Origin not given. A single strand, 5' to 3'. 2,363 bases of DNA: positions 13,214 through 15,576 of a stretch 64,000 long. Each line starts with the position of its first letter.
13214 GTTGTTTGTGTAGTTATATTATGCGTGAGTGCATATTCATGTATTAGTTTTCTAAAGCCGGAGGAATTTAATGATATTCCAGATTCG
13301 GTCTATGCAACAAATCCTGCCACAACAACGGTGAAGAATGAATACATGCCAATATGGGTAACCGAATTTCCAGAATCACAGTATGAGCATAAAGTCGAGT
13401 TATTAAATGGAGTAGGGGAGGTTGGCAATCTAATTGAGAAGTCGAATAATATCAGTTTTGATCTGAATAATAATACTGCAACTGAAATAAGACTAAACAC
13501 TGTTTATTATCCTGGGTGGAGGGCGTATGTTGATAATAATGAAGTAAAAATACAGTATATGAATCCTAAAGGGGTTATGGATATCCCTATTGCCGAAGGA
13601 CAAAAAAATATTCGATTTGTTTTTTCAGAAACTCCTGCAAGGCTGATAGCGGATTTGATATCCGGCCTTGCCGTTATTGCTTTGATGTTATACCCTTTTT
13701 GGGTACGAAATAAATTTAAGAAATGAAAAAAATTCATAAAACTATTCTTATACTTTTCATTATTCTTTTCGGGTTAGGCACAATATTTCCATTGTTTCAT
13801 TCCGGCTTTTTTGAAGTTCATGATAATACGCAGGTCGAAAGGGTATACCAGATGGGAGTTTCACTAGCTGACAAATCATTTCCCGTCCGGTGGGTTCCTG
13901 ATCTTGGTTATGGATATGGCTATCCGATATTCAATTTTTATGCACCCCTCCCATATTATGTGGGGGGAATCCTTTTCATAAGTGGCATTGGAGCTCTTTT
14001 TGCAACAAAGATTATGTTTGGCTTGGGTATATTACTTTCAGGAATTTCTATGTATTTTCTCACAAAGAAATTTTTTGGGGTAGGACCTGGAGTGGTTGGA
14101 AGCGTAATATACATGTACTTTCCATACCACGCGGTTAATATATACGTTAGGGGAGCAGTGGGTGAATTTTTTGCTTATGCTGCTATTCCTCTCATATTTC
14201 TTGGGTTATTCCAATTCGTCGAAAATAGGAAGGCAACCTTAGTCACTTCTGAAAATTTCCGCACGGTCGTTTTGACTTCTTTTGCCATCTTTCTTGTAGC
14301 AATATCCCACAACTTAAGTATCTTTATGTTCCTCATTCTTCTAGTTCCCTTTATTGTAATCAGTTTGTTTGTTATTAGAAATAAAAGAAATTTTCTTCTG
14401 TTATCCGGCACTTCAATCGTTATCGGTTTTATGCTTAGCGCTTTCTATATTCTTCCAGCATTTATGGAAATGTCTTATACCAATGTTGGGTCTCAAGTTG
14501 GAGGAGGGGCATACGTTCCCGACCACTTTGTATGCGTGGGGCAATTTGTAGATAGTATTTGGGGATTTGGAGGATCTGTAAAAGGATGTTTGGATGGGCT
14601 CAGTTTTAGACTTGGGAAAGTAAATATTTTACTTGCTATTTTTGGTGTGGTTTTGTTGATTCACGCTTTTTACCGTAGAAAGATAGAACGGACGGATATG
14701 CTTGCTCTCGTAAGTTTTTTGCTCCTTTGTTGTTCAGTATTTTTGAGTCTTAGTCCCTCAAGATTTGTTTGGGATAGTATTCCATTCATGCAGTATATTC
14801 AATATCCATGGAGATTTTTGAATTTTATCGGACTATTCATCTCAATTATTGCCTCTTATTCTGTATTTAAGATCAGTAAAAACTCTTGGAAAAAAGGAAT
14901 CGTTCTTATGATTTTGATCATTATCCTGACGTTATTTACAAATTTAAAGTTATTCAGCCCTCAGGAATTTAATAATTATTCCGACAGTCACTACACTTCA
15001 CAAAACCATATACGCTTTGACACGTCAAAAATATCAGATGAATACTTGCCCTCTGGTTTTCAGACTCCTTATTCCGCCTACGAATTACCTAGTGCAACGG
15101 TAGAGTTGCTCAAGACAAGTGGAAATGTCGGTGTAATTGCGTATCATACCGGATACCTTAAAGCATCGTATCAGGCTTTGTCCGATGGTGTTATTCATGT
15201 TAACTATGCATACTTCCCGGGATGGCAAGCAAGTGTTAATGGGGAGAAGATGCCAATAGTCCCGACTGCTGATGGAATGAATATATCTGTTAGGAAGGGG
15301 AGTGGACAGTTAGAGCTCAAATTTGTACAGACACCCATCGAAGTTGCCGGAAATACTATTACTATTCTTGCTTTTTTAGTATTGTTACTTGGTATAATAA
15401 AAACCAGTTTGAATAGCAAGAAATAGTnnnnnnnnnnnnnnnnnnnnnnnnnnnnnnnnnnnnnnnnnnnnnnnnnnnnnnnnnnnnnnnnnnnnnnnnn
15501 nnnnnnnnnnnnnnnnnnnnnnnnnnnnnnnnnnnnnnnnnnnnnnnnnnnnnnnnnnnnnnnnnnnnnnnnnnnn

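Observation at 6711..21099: Family B: four-member uncharacterised membrane-protein family with N-terminal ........…PVRF…GYGxP motif and a YfhO-like C-terminal YFPGW domain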

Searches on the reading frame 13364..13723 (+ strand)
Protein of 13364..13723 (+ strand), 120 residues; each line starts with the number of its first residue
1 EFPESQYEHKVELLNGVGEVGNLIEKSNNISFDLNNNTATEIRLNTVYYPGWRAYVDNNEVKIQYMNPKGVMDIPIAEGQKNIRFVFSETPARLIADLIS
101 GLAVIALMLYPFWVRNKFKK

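Call 77: search_protein_families(library=pfam, proteins=[window:13364-13723:+], max_evalue=1)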
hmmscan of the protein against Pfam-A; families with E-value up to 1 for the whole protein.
window:13364-13723:+ (120 aa): 3 families
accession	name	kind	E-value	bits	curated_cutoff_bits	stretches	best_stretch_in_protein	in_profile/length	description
PF09586.16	YfhO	-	1.2e-07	31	28.5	1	26-88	762-824/835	Bacterial membrane protein YfhO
PF03531.20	SSrecog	-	0.051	14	22.2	1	24-65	8-46/69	Structure-specific recognition protein (SSRP1)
PF17456.7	TcpS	-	0.065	13.5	28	1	10-64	100-147/155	Toxin-coregulated pilus protein S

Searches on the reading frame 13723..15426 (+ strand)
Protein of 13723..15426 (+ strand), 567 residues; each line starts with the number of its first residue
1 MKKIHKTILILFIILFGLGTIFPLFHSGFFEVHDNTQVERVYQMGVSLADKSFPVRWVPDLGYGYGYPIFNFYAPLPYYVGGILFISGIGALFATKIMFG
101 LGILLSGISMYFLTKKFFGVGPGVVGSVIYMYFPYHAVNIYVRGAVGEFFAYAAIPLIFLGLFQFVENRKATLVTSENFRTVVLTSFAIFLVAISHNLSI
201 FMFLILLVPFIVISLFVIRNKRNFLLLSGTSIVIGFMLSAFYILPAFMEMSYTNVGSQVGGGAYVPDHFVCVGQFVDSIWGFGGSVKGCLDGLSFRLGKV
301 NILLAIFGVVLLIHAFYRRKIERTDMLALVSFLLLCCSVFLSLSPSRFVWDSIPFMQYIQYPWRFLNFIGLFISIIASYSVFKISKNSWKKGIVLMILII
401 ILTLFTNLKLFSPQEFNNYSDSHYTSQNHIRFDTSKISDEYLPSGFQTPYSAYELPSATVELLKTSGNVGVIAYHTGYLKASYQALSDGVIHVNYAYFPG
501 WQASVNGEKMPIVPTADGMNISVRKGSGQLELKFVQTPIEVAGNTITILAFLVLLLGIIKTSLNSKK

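Call 5: search_protein_families(library=pfam, proteins=[window:13723-15426:+], max_evalue=0.01)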
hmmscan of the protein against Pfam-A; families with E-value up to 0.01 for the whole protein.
window:13723-15426:+ (567 aa): 2 families
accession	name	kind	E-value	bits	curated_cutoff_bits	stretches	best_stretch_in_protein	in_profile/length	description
PF10131.15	PTPS_related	-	3.2e-09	36.3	26.4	1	70-406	1-303/621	6-pyruvoyl-tetrahydropterin synthase related domain; membrane protein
PF20176.3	DUF6541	-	0.00052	18.8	29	1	103-345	191-414/646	Family of unknown function (DUF6541)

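Call 6: search_protein_families(library=ncbifam, proteins=[window:13723-15426:+], max_evalue=0.01)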
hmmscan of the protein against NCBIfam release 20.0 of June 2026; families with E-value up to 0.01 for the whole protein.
window:13723-15426:+ (567 aa): 0 families

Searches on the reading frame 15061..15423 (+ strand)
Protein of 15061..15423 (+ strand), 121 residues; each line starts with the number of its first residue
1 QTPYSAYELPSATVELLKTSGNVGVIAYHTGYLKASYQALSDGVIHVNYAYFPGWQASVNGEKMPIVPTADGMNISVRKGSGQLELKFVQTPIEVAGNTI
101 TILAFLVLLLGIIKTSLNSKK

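Call 77: search_protein_families(library=pfam, proteins=[window:15061-15423:+], max_evalue=1)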
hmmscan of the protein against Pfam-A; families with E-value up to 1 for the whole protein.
window:15061-15423:+ (121 aa): 1 family
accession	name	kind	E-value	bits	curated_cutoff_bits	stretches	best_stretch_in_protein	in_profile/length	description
PF09586.16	YfhO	-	3.4e-05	22.9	28.5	1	25-90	758-825/835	Bacterial membrane protein YfhO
